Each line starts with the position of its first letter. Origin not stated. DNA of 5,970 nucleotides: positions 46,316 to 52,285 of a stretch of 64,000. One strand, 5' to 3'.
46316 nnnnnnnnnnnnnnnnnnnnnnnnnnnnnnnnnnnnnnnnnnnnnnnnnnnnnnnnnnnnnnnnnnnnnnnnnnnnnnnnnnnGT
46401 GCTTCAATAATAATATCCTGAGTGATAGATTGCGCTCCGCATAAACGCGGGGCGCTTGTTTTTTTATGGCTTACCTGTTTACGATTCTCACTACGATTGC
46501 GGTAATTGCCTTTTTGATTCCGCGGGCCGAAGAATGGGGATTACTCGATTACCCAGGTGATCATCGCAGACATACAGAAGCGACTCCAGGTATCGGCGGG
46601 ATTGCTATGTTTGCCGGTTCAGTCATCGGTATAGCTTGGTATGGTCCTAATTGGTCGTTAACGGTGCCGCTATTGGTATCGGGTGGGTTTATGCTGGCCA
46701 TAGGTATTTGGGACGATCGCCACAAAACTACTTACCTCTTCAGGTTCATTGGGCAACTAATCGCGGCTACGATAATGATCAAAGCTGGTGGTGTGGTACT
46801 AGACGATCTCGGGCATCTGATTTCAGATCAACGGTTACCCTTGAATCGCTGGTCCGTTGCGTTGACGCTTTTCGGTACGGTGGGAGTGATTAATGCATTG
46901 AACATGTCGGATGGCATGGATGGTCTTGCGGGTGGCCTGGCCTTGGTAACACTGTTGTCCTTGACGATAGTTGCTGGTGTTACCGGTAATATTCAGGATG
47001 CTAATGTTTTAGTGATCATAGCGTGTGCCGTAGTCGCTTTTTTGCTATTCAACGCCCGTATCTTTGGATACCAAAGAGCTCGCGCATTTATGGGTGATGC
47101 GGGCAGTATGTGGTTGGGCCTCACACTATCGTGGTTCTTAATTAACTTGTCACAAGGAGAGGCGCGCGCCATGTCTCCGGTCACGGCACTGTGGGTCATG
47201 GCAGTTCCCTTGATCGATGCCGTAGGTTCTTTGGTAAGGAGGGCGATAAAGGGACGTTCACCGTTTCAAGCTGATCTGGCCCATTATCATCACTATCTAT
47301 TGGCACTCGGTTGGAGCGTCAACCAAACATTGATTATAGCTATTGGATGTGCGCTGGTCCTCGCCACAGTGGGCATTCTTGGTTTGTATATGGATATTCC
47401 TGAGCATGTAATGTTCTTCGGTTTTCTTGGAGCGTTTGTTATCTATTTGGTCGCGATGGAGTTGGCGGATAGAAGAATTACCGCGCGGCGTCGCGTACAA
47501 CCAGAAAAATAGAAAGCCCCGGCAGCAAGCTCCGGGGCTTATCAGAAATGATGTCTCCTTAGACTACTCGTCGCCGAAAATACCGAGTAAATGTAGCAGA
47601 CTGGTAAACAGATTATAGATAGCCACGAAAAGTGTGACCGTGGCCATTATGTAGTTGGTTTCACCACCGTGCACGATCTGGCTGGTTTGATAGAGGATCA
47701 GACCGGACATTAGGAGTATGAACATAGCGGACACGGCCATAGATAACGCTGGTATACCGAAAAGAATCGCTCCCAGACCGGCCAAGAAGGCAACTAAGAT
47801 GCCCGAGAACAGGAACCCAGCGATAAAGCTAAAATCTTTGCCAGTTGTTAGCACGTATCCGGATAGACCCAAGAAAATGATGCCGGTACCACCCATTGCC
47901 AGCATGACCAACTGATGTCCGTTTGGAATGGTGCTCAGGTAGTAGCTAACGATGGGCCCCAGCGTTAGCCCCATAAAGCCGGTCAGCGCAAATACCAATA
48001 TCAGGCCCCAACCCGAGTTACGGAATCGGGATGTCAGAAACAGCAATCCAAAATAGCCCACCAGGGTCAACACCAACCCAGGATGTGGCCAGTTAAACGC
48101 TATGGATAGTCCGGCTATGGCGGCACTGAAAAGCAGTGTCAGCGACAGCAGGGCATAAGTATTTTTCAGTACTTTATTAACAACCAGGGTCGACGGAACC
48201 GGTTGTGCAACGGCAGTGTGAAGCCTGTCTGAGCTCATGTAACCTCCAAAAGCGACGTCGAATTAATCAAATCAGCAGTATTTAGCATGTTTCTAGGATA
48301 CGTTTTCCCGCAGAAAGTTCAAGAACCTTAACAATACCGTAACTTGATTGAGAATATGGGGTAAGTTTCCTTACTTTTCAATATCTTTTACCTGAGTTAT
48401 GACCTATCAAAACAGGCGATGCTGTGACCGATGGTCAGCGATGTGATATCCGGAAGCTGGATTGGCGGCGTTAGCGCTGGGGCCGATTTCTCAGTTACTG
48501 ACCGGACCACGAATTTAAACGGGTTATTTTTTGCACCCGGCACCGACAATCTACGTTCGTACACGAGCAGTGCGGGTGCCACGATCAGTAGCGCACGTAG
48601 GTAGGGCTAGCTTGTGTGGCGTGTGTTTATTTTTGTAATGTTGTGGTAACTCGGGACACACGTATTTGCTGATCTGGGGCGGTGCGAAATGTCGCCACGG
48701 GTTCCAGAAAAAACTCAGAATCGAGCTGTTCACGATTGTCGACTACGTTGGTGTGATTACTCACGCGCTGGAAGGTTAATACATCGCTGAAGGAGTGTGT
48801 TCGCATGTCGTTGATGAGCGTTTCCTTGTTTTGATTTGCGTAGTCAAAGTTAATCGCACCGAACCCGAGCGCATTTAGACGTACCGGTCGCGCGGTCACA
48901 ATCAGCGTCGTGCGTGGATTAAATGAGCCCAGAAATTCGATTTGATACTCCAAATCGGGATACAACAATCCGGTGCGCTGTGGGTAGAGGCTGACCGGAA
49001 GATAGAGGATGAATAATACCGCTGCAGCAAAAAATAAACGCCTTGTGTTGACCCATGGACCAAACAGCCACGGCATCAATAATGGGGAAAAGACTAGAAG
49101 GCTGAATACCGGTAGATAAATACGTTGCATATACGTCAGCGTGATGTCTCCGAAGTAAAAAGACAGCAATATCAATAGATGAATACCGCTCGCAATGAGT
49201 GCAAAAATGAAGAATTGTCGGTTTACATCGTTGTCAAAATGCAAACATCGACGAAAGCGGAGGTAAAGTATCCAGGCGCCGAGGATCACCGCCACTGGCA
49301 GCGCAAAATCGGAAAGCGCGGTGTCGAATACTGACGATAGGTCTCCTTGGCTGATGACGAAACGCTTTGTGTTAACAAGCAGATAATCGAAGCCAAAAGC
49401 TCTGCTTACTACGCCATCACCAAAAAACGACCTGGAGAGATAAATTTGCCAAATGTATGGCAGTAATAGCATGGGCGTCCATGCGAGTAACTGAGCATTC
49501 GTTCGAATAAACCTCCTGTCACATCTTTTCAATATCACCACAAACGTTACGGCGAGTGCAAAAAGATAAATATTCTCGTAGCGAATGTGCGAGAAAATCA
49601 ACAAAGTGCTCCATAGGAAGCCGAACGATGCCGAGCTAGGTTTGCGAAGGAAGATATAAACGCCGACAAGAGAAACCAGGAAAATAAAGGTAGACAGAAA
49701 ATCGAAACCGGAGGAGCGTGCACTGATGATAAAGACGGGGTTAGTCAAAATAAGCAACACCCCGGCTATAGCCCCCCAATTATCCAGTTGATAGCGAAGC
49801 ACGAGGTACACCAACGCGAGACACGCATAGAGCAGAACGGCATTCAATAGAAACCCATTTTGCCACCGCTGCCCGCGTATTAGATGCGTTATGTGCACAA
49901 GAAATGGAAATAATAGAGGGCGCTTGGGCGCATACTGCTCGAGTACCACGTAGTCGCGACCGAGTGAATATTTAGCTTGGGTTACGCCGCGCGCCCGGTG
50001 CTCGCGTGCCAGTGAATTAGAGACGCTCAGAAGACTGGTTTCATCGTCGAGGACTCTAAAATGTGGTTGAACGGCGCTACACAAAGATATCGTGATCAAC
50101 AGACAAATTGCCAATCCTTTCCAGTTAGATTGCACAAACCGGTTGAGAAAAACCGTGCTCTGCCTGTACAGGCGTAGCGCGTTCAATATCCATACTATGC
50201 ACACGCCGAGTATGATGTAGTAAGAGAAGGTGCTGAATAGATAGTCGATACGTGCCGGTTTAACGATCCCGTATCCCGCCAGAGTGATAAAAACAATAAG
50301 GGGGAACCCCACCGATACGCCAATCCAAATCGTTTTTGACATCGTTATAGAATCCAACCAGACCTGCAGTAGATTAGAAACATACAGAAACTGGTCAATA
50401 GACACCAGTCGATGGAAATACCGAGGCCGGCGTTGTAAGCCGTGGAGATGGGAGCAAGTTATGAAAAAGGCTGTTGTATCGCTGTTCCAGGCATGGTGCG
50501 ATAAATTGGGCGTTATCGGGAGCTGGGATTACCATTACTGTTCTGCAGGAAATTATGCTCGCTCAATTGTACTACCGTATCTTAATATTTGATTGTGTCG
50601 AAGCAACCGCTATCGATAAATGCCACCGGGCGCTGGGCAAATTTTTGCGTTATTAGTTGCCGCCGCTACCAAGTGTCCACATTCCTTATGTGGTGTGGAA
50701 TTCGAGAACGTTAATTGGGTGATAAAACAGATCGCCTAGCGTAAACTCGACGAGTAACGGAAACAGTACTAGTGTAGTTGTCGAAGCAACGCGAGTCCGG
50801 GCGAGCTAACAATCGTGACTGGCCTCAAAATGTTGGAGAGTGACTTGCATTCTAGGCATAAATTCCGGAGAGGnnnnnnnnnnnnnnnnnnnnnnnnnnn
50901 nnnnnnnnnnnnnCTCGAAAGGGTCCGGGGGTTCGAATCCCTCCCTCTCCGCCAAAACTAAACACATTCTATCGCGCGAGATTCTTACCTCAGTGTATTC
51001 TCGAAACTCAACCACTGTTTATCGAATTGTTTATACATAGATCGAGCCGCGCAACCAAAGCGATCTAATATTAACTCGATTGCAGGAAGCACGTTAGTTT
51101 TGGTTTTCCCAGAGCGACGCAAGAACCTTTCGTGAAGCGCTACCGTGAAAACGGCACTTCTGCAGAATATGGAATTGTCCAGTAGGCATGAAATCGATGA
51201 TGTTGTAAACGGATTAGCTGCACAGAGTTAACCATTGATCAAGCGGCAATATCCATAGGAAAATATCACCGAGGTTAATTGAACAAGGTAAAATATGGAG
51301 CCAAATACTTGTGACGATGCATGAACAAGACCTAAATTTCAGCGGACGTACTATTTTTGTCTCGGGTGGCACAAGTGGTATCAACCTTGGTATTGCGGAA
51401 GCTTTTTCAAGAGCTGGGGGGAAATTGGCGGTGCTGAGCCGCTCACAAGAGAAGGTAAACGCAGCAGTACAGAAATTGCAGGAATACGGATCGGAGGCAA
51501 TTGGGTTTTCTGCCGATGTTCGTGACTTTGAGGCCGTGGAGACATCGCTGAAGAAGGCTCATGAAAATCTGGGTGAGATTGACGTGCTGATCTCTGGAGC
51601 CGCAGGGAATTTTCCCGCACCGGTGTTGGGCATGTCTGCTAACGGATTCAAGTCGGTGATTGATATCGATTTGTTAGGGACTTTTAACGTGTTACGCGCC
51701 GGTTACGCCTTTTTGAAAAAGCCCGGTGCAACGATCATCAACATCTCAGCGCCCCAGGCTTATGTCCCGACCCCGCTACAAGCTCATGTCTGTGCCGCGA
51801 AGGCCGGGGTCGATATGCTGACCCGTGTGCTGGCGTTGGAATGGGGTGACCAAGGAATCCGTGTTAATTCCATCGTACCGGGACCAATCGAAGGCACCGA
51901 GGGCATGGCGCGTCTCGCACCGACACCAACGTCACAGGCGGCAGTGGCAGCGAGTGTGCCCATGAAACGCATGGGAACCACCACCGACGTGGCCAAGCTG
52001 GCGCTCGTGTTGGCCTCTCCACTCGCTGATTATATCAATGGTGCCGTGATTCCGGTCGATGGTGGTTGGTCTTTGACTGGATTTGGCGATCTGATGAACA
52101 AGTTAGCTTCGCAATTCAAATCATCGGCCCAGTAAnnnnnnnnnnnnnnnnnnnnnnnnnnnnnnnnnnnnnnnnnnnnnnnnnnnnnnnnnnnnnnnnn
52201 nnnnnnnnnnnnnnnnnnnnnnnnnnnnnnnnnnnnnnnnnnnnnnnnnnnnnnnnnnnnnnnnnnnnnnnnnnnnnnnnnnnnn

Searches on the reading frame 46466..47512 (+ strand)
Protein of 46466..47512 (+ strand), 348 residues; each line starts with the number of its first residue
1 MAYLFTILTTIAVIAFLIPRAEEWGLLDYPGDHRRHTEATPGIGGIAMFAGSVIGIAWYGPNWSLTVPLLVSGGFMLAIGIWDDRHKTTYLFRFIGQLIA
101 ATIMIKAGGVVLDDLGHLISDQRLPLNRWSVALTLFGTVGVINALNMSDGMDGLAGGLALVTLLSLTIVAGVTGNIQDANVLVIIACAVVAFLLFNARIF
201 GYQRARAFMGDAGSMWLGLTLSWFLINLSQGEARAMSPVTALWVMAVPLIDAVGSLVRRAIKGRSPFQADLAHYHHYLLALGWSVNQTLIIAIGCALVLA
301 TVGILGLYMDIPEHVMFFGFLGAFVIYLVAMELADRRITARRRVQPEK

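Call 24: search_protein_families(library=pfam, proteins=[window:46466-47512:+], max_evalue=0.001)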
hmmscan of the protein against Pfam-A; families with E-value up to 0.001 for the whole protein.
window:46466-47512:+ (348 aa): 1 family
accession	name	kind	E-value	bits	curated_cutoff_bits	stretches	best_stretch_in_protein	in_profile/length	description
PF00953.26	Glycos_transf_4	-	3.7e-32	112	27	1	69-227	4-158/160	Glycosyl transferase family 4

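Call 39: search_protein_families(library=ncbifam, proteins=[window:46466-47512:+], max_evalue=0.01)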
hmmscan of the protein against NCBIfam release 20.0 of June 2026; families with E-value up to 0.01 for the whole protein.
window:46466-47512:+ (348 aa): 3 families
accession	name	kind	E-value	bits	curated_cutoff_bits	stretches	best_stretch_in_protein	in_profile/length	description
TIGR02380.1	ECA_wecA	exception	3.7e-78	263.1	326.05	1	4-339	5-341/346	UDP-N-acetylglucosamine--undecaprenyl-phosphate N-acetylglucosaminephosphotransferase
NF053644.1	MraY_archaea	equivalog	1.2e-20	74.2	450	1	95-303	155-339/340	pseudomurein biosynthesis MraY family phospho-N-acetylmuramoyl-pentapeptide-transferase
TIGR00445.1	mraY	equivalog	3.9e-16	59.4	192.05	1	28-306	24-317/321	phospho-N-acetylmuramoyl-pentapeptide-transferase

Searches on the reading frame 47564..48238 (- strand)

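Call 24: search_protein_families(library=pfam, proteins=[window:47564-48238:-], max_evalue=0.001)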
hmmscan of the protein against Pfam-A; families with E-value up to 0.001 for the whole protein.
window:47564-48238:- (224 aa): 1 family
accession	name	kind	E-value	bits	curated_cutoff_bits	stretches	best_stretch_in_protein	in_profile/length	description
PF01027.25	Bax1-I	-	5.4e-44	150.9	34.1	1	21-218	1-207/207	Inhibitor of apoptosis-promoting Bax1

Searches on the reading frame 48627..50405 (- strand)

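Call 24: search_protein_families(library=pfam, proteins=[window:48627-50405:-], max_evalue=0.001)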
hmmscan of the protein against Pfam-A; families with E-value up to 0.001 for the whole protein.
window:48627-50405:- (592 aa): 1 family
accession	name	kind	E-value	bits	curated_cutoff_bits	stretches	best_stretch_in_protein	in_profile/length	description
PF13231.12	PMT_2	-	2.4e-05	25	26.1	1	161-314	1-152/160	Dolichyl-phosphate-mannose-protein mannosyltransferase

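Call 39: search_protein_families(library=ncbifam, proteins=[window:48627-50405:-], max_evalue=0.01)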
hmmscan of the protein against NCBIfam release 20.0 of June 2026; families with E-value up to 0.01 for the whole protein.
window:48627-50405:- (592 aa): 0 families

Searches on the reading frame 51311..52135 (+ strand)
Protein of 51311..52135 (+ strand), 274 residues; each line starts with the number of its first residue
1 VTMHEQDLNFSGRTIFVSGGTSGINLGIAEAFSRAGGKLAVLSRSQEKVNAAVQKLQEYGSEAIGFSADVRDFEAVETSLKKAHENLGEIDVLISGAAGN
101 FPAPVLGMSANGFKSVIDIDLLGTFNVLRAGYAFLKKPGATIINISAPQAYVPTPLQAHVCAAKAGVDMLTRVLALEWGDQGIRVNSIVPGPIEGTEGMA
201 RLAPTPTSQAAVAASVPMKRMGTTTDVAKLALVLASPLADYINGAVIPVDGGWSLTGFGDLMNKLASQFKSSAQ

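Call 24: search_protein_families(library=pfam, proteins=[window:51311-52135:+], max_evalue=0.001)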
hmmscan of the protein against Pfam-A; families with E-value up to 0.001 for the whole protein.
window:51311-52135:+ (274 aa): 4 families
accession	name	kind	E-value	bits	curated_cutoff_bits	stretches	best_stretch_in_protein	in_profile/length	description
PF13561.12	adh_short_C2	-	6.2e-54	183.5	27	1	22-254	6-236/236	Enoyl-(Acyl carrier protein) reductase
PF00106.31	adh_short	-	8.8e-42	143.2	26.6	1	14-201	2-189/195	short chain dehydrogenase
PF08659.16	KR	-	6.9e-11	42.8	22.6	1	14-188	2-173/180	KR domain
PF23441.1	SDR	-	7.1e-11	42.4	27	1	13-252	8-254/258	SDR-like rossmann domain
